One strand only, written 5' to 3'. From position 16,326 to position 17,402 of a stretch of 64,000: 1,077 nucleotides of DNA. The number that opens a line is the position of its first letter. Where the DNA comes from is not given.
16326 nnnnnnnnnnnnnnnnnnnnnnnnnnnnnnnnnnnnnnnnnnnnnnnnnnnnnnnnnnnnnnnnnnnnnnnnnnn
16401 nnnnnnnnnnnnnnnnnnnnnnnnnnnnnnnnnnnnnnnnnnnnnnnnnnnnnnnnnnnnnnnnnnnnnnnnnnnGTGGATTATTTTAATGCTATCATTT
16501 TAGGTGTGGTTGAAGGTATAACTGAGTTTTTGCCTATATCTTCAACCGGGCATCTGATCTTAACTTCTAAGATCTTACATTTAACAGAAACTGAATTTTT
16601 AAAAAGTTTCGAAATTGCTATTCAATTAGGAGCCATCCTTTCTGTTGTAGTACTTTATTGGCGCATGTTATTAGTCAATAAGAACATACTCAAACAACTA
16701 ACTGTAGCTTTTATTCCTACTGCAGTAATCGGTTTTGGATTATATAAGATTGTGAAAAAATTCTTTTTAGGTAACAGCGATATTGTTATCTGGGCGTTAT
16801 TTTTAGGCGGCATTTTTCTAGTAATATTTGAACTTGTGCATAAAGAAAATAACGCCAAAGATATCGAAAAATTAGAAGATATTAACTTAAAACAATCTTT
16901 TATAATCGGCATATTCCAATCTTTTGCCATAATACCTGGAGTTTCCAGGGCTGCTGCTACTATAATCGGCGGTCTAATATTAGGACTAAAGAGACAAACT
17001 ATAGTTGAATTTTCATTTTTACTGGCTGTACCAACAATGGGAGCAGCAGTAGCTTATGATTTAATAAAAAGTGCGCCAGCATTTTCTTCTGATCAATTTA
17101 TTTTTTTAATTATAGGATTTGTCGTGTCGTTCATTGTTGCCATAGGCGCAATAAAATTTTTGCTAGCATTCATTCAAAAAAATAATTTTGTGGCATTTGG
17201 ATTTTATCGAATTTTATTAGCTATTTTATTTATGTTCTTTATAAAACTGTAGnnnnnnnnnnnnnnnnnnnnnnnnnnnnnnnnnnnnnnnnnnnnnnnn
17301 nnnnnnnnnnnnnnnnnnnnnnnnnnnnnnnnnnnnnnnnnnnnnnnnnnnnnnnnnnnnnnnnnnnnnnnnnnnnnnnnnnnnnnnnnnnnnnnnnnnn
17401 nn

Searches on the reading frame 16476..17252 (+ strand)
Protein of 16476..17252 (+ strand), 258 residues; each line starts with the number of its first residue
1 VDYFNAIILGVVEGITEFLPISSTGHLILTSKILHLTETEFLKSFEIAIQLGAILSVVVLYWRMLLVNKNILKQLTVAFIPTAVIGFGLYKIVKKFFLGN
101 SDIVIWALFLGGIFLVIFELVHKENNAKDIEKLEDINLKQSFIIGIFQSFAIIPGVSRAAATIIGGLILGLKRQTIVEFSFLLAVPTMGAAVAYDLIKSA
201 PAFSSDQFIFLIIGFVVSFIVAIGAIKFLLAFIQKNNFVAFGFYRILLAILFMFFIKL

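Call 7: search_protein_families(library=pfam, proteins=[window:16476-17249:+], max_evalue=0.01)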
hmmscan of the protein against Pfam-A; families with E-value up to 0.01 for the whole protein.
window:16476-17249:+ (258 aa): 1 family
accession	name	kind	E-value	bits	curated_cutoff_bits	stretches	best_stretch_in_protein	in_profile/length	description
PF02673.24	BacA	-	1.2e-71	241.9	33.4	1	6-251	1-257/257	Bacitracin resistance protein BacA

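Call 8: search_protein_families(library=ncbifam, proteins=[window:16476-17249:+], max_evalue=0.01)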
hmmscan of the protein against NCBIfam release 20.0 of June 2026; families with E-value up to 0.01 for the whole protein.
window:16476-17249:+ (258 aa): 12 families
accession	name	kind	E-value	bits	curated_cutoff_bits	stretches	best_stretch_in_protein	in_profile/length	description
NF001390.0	PRK00281.1-4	equivalog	1.5e-76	257.4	260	1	2-256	5-266/272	undecaprenyl-diphosphate phosphatase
NF001389.0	PRK00281.1-2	equivalog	3.9e-70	236.3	262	1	3-255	6-263/272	undecaprenyl-diphosphate phosphatase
TIGR00753.1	undec_PP_bacA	equivalog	1.7e-68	231.1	217.5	1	6-249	1-255/255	undecaprenyl-diphosphatase UppP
NF001388.0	PRK00281.1-1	equivalog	3.3e-64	217.1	362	1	2-256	6-272/273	undecaprenyl-diphosphate phosphatase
NF001391.0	PRK00281.1-5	equivalog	4.9e-62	209.8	293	1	1-256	4-273/279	undecaprenyl-diphosphate phosphatase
NF001393.0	PRK00281.2-4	equivalog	1.1e-46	159.5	284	2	75-256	89-264/266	undecaprenyl-diphosphate phosphatase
NF001392.0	PRK00281.2-1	equivalog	2e-45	155.5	308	2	76-256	95-272/280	undecaprenyl-diphosphate phosphatase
NF001394.0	PRK00281.2-5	equivalog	1.1e-41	143.2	311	2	71-256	91-275/281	undecaprenyl-diphosphate phosphatase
NF001397.0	PRK00281.3-4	equivalog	4e-37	128.3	363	1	1-254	1-276/281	undecaprenyl-diphosphate phosphatase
NF001395.0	PRK00281.3-1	equivalog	2.9e-23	82.7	394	2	125-249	172-296/306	undecaprenyl-diphosphate phosphatase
NF001398.0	PRK00281.3-5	equivalog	8.7e-23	81.5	354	1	4-251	5-268/278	undecaprenyl-diphosphate phosphatase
NF001396.0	PRK00281.3-3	equivalog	6.3e-20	72.1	382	2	4-65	5-63/264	undecaprenyl-diphosphate phosphatase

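Call 12: find_encoding_contigs(protein=window:16476-17252:+, flank=6000, max_places=6)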
Protein window:16476-17252:+ (258 aa): no gene with exactly this product is on record in the collection.

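Call 13: find_homologous_proteins(query=window:16476-17249:+, max_evalue=1e-20)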
Query window:16476-17249:+ (258 aa): 7999 proteins with E <= 1e-20 among 8000 candidates; the best 120 are listed.
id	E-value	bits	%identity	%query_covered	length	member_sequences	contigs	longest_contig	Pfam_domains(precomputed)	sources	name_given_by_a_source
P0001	1.5e-151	521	100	100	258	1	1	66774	PF02673.25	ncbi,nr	ncbi:MAG: undecaprenyl-diphosphatase UppP [Candidatus Omnitrophica bacterium]|nr:undecaprenyl-diphos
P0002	4.3e-103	362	68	100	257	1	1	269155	PF02673.25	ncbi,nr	ncbi:MAG: undecaprenyl-diphosphate phosphatase [Candidatus Omnitrophica bacterium]|nr:undecaprenyl-d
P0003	1.7e-99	351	69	100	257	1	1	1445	PF02673.25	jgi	jgi:undecaprenyl-diphosphatase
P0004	7.7e-99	348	66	99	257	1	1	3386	PF02673.25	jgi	-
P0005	1.7e-98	347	66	100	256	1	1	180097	PF02673.25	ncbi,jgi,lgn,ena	ncbi:MAG: undecaprenyl-diphosphate phosphatase [Candidatus Omnitrophota bacterium]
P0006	2.0e-98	347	66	100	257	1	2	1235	PF02673.25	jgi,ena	jgi:undecaprenyl-diphosphatase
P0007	4.0e-98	346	65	100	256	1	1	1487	PF02673.25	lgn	-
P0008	4.3e-98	346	68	100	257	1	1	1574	PF02673.25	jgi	-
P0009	4.8e-98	346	67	98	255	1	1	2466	PF02673.25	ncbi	-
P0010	6.7e-98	345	65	100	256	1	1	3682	PF02673.25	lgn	-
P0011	7.3e-98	345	66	99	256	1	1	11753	PF02673.25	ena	-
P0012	1.8e-97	344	67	99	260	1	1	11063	PF02673.25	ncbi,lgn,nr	ncbi:MAG: undecaprenyl-diphosphate phosphatase [Candidatus Omnitrophota bacterium]|nr:undecaprenyl-d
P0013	2.2e-97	344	67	98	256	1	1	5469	PF02673.25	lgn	-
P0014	2.3e-97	344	69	99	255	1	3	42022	PF02673.25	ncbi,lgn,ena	ncbi:MAG: undecaprenyl-diphosphate phosphatase [Candidatus Firestonebacteria bacterium]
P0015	2.3e-97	344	65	99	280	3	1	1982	PF02673.25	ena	-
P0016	3.2e-97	343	63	100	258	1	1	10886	PF02673.25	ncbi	-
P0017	3.5e-97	343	67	100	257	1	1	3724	PF02673.25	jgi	jgi:undecaprenyl-diphosphatase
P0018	5.0e-97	343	66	98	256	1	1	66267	PF02673.25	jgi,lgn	jgi:undecaprenyl-diphosphatase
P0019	5.6e-97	342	66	98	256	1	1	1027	PF02673.25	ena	-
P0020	7.1e-97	342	68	100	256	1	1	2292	PF02673.25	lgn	-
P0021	1.0e-96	341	63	99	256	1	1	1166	PF02673.25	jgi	jgi:undecaprenyl-diphosphatase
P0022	1.3e-96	341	66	98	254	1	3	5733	PF02673.25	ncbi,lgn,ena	-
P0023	1.4e-96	341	66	99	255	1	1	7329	PF02673.25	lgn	-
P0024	1.6e-96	341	67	100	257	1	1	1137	PF02673.25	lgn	-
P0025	1.6e-96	341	63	100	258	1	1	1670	PF02673.25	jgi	jgi:undecaprenyl-diphosphatase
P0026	2.0e-96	341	67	99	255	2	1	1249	PF02673.25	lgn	-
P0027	2.1e-96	340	67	99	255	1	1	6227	PF02673.25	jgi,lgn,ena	-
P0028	3.3e-96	340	63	100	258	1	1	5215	PF02673.25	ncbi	-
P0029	3.9e-96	340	67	98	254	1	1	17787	PF02673.25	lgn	-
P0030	4.5e-96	339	65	98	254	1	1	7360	PF02673.25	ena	-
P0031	4.5e-96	339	65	100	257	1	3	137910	PF02673.25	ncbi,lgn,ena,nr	ncbi:MAG TPA: undecaprenyl-diphosphate phosphatase [Candidatus Omnitrophota bacterium]|nr:undecapren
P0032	5.0e-96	339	65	98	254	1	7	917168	PF02673.25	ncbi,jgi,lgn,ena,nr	ncbi:MAG TPA: undecaprenyl-diphosphatase UppP [Candidatus Omnitrophota bacterium]|nr:undecaprenyl-di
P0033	5.5e-96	339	68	97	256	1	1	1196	PF02673.25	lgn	-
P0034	6.1e-96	339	64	99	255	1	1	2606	PF02673.25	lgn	-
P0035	7.0e-96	339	65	98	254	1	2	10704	PF02673.25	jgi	jgi:undecaprenyl-diphosphatase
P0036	8.0e-96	339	65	98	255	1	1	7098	PF02673.25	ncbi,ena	-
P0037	8.2e-96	339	62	100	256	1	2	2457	PF02673.25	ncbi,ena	-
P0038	9.1e-96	338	66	98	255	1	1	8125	PF02673.25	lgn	-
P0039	9.2e-96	338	66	100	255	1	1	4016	PF02673.25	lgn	-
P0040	9.6e-96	338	65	98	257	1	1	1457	PF02673.25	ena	-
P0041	1.1e-95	338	65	98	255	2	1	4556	PF02673.25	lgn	-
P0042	1.1e-95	338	63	100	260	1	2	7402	PF02673.25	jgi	-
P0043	1.1e-95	338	66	99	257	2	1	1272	PF02673.25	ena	-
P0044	1.2e-95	338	64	100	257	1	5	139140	PF02673.25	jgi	-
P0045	1.3e-95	338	67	98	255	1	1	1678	PF02673.25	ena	-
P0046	1.5e-95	338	62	100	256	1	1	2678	PF02673.25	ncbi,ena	-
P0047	1.6e-95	338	65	100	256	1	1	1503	PF02673.25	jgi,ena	-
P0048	1.7e-95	337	64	98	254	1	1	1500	PF02673.25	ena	-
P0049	1.7e-95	337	65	100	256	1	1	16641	PF02673.25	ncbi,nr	ncbi:MAG: undecaprenyl-diphosphate phosphatase [Candidatus Omnitrophica bacterium]|nr:undecaprenyl-d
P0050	1.8e-95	337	63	99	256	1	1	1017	PF02673.25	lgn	-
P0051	1.9e-95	337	67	98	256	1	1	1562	PF02673.25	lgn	-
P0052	1.9e-95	337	62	100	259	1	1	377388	PF02673.25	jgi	-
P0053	2.1e-95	337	64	99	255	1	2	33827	PF02673.25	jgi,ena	-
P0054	2.3e-95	337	65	100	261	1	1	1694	PF02673.25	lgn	-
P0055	2.3e-95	337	64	100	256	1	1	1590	PF02673.25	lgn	-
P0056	2.4e-95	337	64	98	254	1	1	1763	PF02673.25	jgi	jgi:undecaprenyl-diphosphatase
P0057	2.4e-95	337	63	98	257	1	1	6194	PF02673.25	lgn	-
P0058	2.5e-95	337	62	100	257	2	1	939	PF02673.25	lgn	-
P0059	2.6e-95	337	64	99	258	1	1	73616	PF02673.25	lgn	-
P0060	2.9e-95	337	65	100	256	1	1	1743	PF02673.25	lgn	-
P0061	3.0e-95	337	65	98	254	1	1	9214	PF02673.25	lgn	-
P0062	3.0e-95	337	65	98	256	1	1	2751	PF02673.25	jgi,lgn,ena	-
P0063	3.5e-95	336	64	99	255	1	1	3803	PF02673.25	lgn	-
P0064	3.7e-95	336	64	99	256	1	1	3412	PF02673.25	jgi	jgi:undecaprenyl-diphosphatase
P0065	3.9e-95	336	65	98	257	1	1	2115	PF02673.25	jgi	-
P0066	3.9e-95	336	63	100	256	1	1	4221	PF02673.25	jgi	jgi:undecaprenyl-diphosphatase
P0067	3.9e-95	336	65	98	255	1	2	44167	PF02673.25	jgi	jgi:undecaprenyl-diphosphatase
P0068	4.0e-95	336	67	98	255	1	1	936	PF02673.25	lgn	-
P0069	4.4e-95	336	67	97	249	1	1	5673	PF02673.25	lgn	-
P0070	4.4e-95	336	65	97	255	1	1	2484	PF02673.25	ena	-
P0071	4.7e-95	336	65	99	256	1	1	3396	PF02673.25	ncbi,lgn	-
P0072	4.7e-95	336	65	99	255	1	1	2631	PF02673.25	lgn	-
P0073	4.9e-95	336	66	100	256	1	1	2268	PF02673.25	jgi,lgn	jgi:undecaprenyl-diphosphatase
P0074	5.0e-95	336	64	99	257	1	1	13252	PF02673.25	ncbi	-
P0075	5.9e-95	336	64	99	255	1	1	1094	PF02673.25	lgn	-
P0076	6.2e-95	336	64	99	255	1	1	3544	PF02673.25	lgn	-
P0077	6.4e-95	336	66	99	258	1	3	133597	PF02673.25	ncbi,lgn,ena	-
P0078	7.0e-95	335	66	99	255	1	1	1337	PF02673.25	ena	-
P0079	7.3e-95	335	65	99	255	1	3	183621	PF02673.25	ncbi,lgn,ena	-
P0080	7.5e-95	335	62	100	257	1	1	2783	PF02673.25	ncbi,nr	ncbi:MAG: undecaprenyl-diphosphate phosphatase [Syntrophales bacterium]|nr:undecaprenyl-diphosphate 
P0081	7.5e-95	335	64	100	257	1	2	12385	PF02673.25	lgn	-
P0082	7.6e-95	335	64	95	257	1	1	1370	PF02673.25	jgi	jgi:undecaprenyl-diphosphatase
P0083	7.8e-95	335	63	100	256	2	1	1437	PF02673.25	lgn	-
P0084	8.2e-95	335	65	100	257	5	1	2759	PF02673.25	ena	-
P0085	8.3e-95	335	65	99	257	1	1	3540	PF02673.25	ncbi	-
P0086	8.9e-95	335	64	100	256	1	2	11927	PF02673.25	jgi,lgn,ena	-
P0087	1.0e-94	335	67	98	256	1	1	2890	PF02673.25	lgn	-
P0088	1.2e-94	335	61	100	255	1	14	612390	PF02673.25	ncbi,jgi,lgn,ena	-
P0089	1.3e-94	335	66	97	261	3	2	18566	PF02673.25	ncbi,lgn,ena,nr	ncbi:undecaprenyl-diphosphate phosphatase [Patescibacteria group bacterium]|nr:undecaprenyl-diphosph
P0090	1.6e-94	334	64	98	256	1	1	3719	PF02673.25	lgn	-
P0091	1.9e-94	334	65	99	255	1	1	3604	PF02673.25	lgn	-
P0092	2.0e-94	334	65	98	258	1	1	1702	PF02673.25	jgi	jgi:undecaprenyl-diphosphatase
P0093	2.0e-94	334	67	98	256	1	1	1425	PF02673.25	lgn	-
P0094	2.2e-94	334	64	100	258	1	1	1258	PF02673.25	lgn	-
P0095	2.2e-94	334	65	99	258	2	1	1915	PF02673.25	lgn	-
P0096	2.2e-94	334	65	100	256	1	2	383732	PF02673.25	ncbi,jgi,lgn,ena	-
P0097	2.2e-94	334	66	100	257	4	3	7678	PF02673.25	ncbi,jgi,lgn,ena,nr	ncbi:undecaprenyl-diphosphatase UppP [bacterium]|nr:MAG: undecaprenyl-diphosphatase UppP [bacterium]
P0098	2.4e-94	334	67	100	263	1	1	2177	PF02673.25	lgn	-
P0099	2.4e-94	334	61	100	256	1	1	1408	PF02673.25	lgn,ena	-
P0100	2.7e-94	334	62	100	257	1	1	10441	PF02673.25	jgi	jgi:undecaprenyl-diphosphatase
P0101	2.8e-94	333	62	99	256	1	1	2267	PF02673.25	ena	-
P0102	2.9e-94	333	66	98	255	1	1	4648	PF02673.25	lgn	-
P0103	3.3e-94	333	64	100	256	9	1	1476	PF02673.25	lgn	-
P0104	3.5e-94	333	63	98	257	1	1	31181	PF02673.25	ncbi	-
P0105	3.5e-94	333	62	100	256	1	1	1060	PF02673.25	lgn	-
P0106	3.9e-94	333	62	100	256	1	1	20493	PF02673.25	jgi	-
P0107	4.6e-94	333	63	99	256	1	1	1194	PF02673.25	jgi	jgi:undecaprenyl-diphosphatase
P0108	4.7e-94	333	62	99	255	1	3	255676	PF02673.25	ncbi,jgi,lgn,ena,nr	ncbi:MAG: undecaprenyl-diphosphatase [Deltaproteobacteria bacterium HGW-Deltaproteobacteria-19]|jgi:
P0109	4.7e-94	333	65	99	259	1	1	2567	PF02673.25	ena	-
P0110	4.9e-94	333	65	100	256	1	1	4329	PF02673.25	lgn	-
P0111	4.9e-94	333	64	99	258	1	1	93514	PF02673.25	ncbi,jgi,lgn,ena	ncbi:MAG: undecaprenyl-diphosphate phosphatase [Patescibacteria group bacterium]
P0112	5.2e-94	333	65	97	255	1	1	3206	PF02673.25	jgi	jgi:undecaprenyl-diphosphatase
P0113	5.6e-94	333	63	100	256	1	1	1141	PF02673.25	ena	-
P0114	6.4e-94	332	65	100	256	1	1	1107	PF02673.25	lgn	-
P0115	6.8e-94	332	65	96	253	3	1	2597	PF02673.25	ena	-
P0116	6.9e-94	332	65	95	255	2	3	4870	PF02673.25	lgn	-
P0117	7.0e-94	332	64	99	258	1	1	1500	PF02673.25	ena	-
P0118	7.0e-94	332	62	99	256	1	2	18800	PF02673.25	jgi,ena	-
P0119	7.4e-94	332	63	100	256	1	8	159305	PF02673.25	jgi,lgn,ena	jgi:undecaprenyl-diphosphatase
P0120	7.4e-94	332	63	100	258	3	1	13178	PF02673.25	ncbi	-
